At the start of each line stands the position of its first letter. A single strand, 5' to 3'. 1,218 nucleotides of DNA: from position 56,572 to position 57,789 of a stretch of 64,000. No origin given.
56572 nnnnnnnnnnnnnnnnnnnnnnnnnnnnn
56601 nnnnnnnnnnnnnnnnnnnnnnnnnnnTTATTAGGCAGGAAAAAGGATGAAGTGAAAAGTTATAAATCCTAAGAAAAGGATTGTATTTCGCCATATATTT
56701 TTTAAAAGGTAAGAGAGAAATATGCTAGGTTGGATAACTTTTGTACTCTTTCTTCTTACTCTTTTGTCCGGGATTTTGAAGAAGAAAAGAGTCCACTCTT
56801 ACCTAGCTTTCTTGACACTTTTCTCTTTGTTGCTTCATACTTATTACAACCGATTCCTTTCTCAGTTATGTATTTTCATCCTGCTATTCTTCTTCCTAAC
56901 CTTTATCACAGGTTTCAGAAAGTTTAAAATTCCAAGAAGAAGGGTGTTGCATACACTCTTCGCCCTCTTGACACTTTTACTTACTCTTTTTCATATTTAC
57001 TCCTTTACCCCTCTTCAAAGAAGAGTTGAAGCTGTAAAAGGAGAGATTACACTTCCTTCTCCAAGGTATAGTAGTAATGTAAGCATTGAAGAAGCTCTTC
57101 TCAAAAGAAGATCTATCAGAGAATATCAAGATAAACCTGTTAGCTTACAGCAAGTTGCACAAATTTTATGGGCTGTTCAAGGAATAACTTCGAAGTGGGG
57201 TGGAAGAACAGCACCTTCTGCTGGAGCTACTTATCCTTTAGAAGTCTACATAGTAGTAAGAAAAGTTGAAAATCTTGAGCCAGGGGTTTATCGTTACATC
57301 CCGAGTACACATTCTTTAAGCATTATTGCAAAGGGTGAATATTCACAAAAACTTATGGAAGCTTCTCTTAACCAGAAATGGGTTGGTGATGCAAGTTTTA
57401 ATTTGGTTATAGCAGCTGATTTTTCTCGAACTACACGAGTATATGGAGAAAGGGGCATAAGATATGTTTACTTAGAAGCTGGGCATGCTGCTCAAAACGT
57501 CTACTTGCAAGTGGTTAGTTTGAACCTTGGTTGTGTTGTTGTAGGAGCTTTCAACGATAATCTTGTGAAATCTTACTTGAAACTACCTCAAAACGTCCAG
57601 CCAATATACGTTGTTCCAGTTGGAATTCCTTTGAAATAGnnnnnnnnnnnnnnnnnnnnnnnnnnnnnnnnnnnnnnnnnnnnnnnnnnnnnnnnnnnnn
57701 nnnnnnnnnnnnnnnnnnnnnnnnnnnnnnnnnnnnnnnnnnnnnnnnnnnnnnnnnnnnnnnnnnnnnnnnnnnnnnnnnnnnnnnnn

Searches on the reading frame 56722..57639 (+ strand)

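Call 7: search_protein_families(library=pfam, proteins=[window:56722-57639:+], max_evalue=0.01)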
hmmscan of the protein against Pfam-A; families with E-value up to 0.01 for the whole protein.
window:56722-57639:+ (305 aa): 3 families
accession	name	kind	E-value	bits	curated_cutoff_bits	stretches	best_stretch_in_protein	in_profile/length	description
PF00881.29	Nitroreductase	-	9.7e-33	114.1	23.5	1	127-301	2-166/167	Nitroreductase family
PF14358.11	DUF4405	-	0.00083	20.3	26.7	0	2-43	2-65/66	Domain of unknown function (DUF4405)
PF14512.11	TM1586_NiRdase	-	0.0016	18.6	27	0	122-157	2-37/215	Putative TM nitroreductase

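Call 8: search_protein_families(library=ncbifam, proteins=[window:56722-57639:+], max_evalue=0.01)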
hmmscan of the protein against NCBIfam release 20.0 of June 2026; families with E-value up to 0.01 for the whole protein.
window:56722-57639:+ (305 aa): 6 families
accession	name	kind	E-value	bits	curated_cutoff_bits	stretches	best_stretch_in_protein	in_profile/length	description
TIGR03605.1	antibiot_sagB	domain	8.3e-40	136.1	78.4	1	141-301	1-172/173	SagB family peptide dehydrogenase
TIGR04511.1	SagB_rel_DH_2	exception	2.4e-26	92.7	240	1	103-288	158-353/380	putative peptide maturation dehydrogenase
NF008033.1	PRK10765.1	equivalog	3.2e-12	46.4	223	1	202-303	51-160/240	oxygen-insensitive NADPH nitroreductase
TIGR02476.1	BluB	equivalog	5.9e-07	29.1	150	1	121-303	8-180/205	5,6-dimethylbenzimidazole synthase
NF009810.0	PRK13294.1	equivalog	1.4e-06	27.5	304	1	248-303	373-430/449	coenzyme F420-0:L-glutamate ligase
TIGR03553.1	F420_FbiB_CTERM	equivalog_domain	1.1e-05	25.3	249.55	0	252-303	122-175/194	F420 biosynthesis protein FbiB, C-terminal domain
